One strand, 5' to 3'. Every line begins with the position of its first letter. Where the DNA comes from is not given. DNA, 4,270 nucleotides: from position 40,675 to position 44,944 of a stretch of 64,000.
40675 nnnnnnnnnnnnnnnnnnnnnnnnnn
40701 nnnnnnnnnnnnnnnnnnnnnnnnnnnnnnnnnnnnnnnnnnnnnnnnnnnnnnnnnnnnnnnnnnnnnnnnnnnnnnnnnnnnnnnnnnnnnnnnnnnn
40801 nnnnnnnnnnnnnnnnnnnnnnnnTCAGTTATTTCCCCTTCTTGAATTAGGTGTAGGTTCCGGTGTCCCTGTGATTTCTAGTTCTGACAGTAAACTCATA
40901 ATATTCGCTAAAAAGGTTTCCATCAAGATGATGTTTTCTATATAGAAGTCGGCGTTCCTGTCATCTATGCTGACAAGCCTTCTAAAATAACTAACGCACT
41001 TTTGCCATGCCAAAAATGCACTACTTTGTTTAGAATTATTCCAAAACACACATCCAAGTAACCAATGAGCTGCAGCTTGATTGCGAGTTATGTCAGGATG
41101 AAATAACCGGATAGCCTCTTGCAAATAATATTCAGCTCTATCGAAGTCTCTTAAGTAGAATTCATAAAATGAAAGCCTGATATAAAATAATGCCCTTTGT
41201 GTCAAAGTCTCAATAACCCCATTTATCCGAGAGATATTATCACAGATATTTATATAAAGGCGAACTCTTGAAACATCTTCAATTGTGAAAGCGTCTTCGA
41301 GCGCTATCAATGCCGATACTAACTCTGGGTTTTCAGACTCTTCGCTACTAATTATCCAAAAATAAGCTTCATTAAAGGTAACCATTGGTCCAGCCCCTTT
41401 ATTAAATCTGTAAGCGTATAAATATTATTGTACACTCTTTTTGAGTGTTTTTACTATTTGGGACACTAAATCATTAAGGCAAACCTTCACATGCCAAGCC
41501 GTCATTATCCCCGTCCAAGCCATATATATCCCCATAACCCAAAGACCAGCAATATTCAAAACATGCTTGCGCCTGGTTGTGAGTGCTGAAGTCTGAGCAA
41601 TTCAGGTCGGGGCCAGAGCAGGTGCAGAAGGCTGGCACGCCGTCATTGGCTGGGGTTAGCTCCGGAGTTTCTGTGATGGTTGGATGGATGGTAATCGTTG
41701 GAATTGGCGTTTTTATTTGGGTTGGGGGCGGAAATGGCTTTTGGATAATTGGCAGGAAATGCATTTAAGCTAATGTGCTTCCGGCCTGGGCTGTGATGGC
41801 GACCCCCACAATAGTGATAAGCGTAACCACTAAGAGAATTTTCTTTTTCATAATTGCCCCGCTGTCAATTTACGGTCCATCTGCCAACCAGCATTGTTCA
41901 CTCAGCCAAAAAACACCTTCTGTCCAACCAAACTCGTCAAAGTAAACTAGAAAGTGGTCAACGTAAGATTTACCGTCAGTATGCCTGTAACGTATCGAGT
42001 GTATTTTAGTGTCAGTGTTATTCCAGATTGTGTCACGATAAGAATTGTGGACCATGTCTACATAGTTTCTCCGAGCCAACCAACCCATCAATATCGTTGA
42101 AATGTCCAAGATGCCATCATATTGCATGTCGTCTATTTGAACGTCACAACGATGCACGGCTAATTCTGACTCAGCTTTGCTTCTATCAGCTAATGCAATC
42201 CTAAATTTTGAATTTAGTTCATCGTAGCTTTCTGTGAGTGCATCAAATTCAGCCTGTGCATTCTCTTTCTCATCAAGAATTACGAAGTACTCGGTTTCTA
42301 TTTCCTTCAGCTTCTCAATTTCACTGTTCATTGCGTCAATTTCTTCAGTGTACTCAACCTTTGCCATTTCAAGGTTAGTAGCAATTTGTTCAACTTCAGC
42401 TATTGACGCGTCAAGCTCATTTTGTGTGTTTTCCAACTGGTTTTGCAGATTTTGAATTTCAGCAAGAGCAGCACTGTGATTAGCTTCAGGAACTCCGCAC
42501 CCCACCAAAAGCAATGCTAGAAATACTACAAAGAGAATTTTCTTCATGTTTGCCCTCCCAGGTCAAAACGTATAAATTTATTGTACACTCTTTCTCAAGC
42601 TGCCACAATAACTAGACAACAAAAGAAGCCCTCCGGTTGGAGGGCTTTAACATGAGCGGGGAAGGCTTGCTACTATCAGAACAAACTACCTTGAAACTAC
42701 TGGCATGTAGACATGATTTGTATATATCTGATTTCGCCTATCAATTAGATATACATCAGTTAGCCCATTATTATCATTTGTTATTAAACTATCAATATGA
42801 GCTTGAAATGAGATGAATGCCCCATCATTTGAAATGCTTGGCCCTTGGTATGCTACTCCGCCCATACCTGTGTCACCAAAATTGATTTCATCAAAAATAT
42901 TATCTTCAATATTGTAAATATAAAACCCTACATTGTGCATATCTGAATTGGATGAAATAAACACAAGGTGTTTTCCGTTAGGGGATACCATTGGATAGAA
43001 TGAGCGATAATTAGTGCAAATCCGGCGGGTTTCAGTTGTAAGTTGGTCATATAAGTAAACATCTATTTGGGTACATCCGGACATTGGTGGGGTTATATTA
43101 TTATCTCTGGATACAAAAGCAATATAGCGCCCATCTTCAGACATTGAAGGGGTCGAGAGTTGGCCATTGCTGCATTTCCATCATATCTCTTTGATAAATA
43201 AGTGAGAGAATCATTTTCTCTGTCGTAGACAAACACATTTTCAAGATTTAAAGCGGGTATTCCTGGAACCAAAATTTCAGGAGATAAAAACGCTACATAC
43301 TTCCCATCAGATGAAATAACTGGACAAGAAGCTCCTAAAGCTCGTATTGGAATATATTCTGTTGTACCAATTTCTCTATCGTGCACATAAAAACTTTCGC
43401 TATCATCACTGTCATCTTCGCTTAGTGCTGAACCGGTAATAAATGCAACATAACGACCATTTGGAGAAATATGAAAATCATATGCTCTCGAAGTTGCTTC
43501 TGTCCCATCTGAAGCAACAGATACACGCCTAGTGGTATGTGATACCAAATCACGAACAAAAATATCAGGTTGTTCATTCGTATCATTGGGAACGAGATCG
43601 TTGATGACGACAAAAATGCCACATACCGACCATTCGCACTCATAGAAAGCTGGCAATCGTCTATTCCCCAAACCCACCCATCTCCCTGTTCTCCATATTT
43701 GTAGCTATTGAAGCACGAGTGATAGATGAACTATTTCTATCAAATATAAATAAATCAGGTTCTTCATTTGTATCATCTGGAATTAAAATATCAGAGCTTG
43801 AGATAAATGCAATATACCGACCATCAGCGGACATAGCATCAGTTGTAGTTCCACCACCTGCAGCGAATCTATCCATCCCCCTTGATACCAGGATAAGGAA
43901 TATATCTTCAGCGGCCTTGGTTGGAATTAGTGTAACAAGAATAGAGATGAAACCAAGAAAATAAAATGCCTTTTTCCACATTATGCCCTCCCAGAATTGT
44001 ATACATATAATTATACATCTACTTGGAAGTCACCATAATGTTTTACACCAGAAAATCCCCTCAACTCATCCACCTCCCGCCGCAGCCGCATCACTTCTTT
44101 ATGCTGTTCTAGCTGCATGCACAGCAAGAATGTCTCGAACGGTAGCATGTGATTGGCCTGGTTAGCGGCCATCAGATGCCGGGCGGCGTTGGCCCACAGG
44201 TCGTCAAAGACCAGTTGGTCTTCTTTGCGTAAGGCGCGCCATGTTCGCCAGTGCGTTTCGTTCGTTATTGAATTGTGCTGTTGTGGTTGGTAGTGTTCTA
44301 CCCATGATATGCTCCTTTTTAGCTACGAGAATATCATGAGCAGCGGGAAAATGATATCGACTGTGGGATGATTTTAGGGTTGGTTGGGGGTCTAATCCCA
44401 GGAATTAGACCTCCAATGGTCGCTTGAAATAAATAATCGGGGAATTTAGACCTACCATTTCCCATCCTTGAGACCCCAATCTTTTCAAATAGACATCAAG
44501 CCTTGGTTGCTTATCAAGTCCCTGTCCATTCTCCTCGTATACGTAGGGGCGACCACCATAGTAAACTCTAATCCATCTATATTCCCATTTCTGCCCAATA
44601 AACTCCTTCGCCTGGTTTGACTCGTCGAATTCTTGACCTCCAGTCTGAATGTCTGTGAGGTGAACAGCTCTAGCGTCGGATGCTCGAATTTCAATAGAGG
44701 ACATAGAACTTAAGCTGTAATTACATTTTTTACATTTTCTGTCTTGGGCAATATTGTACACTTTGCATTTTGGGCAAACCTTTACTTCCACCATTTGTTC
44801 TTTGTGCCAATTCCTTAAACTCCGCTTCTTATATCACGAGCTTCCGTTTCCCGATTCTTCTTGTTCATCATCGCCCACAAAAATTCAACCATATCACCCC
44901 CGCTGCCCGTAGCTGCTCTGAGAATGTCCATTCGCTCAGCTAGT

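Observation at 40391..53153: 12.5-kb integrated element with full-length tRNA duplication and satellite-like gene content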

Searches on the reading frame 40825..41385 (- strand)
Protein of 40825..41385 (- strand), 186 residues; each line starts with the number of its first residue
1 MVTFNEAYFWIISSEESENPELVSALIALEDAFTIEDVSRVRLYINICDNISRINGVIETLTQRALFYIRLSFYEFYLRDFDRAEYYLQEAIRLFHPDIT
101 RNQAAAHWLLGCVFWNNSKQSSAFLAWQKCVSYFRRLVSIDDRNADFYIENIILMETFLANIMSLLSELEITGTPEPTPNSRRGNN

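Call 10: search_protein_families(library=pfam, proteins=[window:40825-41385:-], max_evalue=0.01)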
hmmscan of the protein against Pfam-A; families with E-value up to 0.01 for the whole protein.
window:40825-41385:- (186 aa): 2 families
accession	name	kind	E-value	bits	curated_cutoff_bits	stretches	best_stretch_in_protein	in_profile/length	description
PF07719.23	TPR_2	-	8.6e-05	22.8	27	0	65-95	1-31/34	Tetratricopeptide repeat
PF13432.12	TPR_16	-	0.005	17.7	32.7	0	76-127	8-53/65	Tetratricopeptide repeat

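Call 26: search_protein_families(library=phrogs, proteins=[window:40825-41385:-], max_evalue=0.01)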
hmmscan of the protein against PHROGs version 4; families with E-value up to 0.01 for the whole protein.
window:40825-41385:- (186 aa): 0 families

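Call 29: search_protein_families(library=padloc, proteins=[window:40825-41385:-], max_evalue=0.01)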
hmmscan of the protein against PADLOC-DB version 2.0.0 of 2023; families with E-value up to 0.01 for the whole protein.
window:40825-41385:- (186 aa): 0 families

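Call 53: search_protein_families(library=ncbifam, proteins=[window:40825-41385:-], max_evalue=0.01)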
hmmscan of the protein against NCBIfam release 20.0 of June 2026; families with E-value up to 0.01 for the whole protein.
window:40825-41385:- (186 aa): 0 families

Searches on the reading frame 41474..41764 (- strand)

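Call 10: search_protein_families(library=pfam, proteins=[window:41474-41764:-], max_evalue=0.01)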
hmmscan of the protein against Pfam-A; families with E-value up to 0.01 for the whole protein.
window:41474-41764:- (96 aa): 0 families

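Call 26: search_protein_families(library=phrogs, proteins=[window:41474-41764:-], max_evalue=0.01)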
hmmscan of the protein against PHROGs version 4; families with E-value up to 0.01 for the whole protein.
window:41474-41764:- (96 aa): 2 families
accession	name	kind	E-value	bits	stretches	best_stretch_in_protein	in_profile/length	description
phrog_5854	-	unknown function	0.0014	19.6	1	48-94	24-64/76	-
phrog_27159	-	unknown function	0.0024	19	1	53-93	31-71/138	-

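Call 29: search_protein_families(library=padloc, proteins=[window:41474-41764:-], max_evalue=0.01)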
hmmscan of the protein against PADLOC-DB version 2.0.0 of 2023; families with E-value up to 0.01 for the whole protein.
window:41474-41764:- (96 aa): 0 families

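Call 52: search_protein_families(library=pfam, proteins=[window:41474-41764:-], max_evalue=1)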
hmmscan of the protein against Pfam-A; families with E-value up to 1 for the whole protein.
window:41474-41764:- (96 aa): 1 family
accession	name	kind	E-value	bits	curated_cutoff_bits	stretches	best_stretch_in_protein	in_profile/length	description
PF05901.16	Excalibur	-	0.012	16.3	22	1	55-93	3-36/36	Excalibur calcium-binding domain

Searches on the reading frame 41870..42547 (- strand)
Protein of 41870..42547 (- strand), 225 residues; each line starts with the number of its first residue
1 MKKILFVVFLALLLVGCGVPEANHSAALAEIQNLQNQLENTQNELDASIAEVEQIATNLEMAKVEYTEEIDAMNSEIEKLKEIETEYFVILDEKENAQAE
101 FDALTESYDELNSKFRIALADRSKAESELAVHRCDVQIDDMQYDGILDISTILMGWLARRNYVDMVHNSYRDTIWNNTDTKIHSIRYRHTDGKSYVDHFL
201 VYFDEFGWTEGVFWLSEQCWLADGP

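Call 10: search_protein_families(library=pfam, proteins=[window:41870-42547:-], max_evalue=0.01)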
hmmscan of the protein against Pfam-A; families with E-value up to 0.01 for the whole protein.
window:41870-42547:- (225 aa): 6 families
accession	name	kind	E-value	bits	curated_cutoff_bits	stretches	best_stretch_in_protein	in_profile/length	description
PF25764.1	KIF21A_4th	-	1.9e-05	24.8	33.1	1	30-111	62-147/183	KIF21A-like domain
PF03148.19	Tektin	-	0.0021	17.3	34.3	1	31-82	235-286/383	Tektin family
PF16888.10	YwqH-like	-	0.0031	18.2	33.7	1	23-81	67-122/123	YwqH-like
PF15921.10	CCDC158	-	0.0071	14.7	27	1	41-118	612-686/1112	Coiled-coil domain-containing protein 158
PF00038.26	Filament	-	0.0074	16.4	40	0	37-137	22-113/313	Intermediate filament protein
PF13851.11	GAS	-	0.0075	16.1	32.3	0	29-121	43-135/200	Growth-arrest specific micro-tubule binding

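Call 26: search_protein_families(library=phrogs, proteins=[window:41870-42547:-], max_evalue=0.01)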
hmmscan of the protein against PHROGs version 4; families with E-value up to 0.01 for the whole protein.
window:41870-42547:- (225 aa): 5 families
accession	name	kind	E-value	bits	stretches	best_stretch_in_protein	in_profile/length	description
phrog_21225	-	DNA, RNA and nucleotide metabolism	0.00042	20.2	1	4-124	5-120/574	exonuclease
phrog_4704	-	tail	0.0033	17.2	1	27-113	22-108/625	tail length tape measure protein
phrog_8265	-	unknown function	0.0042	18.4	0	62-105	15-57/73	-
phrog_5155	-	unknown function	0.0067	17.8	0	1-61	2-60/98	-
phrog_14272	-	unknown function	0.0072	16.6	0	1-86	1-95/231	-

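Call 29: search_protein_families(library=padloc, proteins=[window:41870-42547:-], max_evalue=0.01)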
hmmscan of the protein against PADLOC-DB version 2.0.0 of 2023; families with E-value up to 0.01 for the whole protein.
window:41870-42547:- (225 aa): 13 families
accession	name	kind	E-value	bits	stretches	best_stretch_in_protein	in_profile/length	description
PDLC03863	LmuB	-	1.8e-05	21.6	1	20-124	339-442/610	-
PDLC00515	JetC1|JetC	-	0.00022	17.3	1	35-130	758-850/1212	DUF3584 domain; MukB-like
PDLC02753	PbeC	-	0.00097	15.6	1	27-122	423-514/648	PbeC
PDLC00512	JetC1|JetC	-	0.0015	14.7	1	26-130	645-748/1123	DUF3584 domain; MukB-like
PDLC02729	PbeC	-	0.0016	15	1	25-125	439-535/668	PbeC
PDLC03859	LmuB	-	0.0025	15.1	1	30-117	354-460/611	-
PDLC03865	LmuB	-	0.0031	13.7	1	31-124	647-735/1007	-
PDLC00518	JetC1|JetC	-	0.0034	13.2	1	25-132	641-750/1112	DUF3584 domain; MukB-like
PDLC00580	JetC3|JetC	-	0.0037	13.5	1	28-126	671-768/1068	DUF3584 domain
PDLC00582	JetC3|JetC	-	0.0049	12.7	1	28-135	848-955/1472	DUF3584 domain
PDLC03868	LmuB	-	0.0055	13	1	24-132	612-725/1035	-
PDLC02744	PbeC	-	0.0085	12.7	0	26-110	208-291/633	PbeC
PDLC03812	RTasRmuC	-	0.0095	12.6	0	13-115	19-123/439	DRT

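Call 53: search_protein_families(library=ncbifam, proteins=[window:41870-42547:-], max_evalue=0.01)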
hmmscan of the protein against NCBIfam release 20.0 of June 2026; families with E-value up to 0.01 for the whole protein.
window:41870-42547:- (225 aa): 16 families
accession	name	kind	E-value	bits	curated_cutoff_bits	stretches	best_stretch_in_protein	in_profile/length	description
NF045487.1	ASRP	equivalog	0.00013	20.8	300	1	29-116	390-470/593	archaea-specific SMC-related protein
NF058647.1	lipo_LytA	equivalog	0.00027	21.1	110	1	1-87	1-91/107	acidic lipoprotein LytA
TIGR04211.1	SH3_and_anchor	equivalog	0.0007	19.3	65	1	30-114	60-161/198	TIGR04211 family SH3 domain-containing protein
TIGR02168.1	SMC_prok_B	equivalog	0.0007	17.4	567.35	1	25-129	228-919/1181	chromosome segregation protein SMC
TIGR02898.1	spore_YhcN_YlaJ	subfamily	0.0011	19.4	99.75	1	4-94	2-80/158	YhcN/YlaJ family sporulation lipoprotein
TIGR04523.1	Mplasa_alph_rch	subfamily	0.0016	16.5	270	1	30-128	315-413/745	helix-rich protein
NF052320.1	Cbp1_fam_LP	subfamily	0.0018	17.8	90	1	2-86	1-89/286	Cbp1 family collagen-binding glycoprotein adhesin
NF002244.0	PRK01156.1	equivalog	0.003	15.7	847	1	28-133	621-722/895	DNA double-strand break repair ATPase Rad50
NF041034.1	Rad50_Sulf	equivalog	0.004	15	1000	1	30-115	181-266/872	DNA double-strand break repair ATPase Rad50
TIGR02169.1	SMC_prok_A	equivalog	0.0043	14.8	729.4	1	28-133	322-427/1165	chromosome segregation protein SMC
TIGR03017.1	EpsF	equivalog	0.0045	15.7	422.75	1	25-108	285-365/444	chain length determinant protein EpsF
NF005130.0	PRK06569.1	equivalog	0.0053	16.9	174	1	35-132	36-136/157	F0F1 ATP synthase subunit B'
NF041428.1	TrsH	subfamily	0.0059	16.7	150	0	1-46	1-44/149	TrsH/TraH family protein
NF041751.2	sbcc_Staph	equivalog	0.0063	14.5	920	1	24-129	388-488/1007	exonuclease subunit SbcC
NF047847.2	SS_mature_LptM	equivalog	0.0076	16.3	27.7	0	1-18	1-21/31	LPS translocon maturation chaperone LptM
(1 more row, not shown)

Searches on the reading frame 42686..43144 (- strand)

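Call 10: search_protein_families(library=pfam, proteins=[window:42686-43144:-], max_evalue=0.01)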
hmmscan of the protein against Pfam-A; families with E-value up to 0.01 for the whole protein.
window:42686-43144:- (152 aa): 1 family
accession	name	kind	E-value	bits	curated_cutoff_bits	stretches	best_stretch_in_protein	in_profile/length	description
PF07676.18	PD40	-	8.6e-08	32.4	20.9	0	45-65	8-28/38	WD40-like Beta Propeller Repeat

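Call 28: search_protein_families(library=phrogs, proteins=[window:42686-43144:-], max_evalue=0.01)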
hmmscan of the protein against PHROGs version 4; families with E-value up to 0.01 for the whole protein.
window:42686-43144:- (152 aa): 0 families

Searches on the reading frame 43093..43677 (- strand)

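Call 10: search_protein_families(library=pfam, proteins=[window:43093-43677:-], max_evalue=0.01)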
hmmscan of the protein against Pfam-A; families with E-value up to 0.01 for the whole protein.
window:43093-43677:- (194 aa): 1 family
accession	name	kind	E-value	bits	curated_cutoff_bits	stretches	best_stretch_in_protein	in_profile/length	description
PF07676.18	PD40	-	0.00017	21.9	20.9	0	117-132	12-27/38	WD40-like Beta Propeller Repeat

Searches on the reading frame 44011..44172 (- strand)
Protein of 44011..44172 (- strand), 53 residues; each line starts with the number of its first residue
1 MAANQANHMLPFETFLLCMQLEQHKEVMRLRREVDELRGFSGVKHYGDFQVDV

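Call 28: search_protein_families(library=phrogs, proteins=[window:44011-44172:-], max_evalue=0.01)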
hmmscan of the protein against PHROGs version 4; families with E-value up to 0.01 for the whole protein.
window:44011-44172:- (53 aa): 0 families

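Call 52: search_protein_families(library=pfam, proteins=[window:44011-44172:-], max_evalue=1)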
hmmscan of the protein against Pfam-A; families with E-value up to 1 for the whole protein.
window:44011-44172:- (53 aa): 1 family
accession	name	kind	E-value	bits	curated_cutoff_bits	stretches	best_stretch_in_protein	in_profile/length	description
PF16331.10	TolA_bind_tri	-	0.011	16.2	30.1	1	19-40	19-40/76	TolA binding protein trimerisation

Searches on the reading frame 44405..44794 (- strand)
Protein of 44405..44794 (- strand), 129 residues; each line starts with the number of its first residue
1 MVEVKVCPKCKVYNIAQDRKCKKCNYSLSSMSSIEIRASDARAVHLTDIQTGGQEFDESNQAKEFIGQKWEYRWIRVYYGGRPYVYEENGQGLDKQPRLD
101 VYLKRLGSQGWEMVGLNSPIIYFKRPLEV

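Call 10: search_protein_families(library=pfam, proteins=[window:44405-44794:-], max_evalue=0.01)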
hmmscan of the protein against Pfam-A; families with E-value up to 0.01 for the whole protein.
window:44405-44794:- (129 aa): 0 families

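Call 26: search_protein_families(library=phrogs, proteins=[window:44405-44794:-], max_evalue=0.01)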
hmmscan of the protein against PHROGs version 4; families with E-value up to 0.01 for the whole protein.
window:44405-44794:- (129 aa): 0 families

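Call 29: search_protein_families(library=padloc, proteins=[window:44405-44794:-], max_evalue=0.01)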
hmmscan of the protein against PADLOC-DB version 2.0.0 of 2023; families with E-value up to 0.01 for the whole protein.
window:44405-44794:- (129 aa): 0 families

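Call 53: search_protein_families(library=ncbifam, proteins=[window:44405-44794:-], max_evalue=0.01)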
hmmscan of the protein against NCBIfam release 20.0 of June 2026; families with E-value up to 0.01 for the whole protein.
window:44405-44794:- (129 aa): 2 families
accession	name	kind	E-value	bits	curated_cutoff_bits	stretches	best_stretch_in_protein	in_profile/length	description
NF011149.0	PRK14559.1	equivalog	0.0015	17.3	374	1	6-35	3-32/642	serine/threonine phosphatase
NF003161.0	PRK04136.1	equivalog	0.0046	16.5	54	1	3-27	13-37/49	50S ribosomal protein L40e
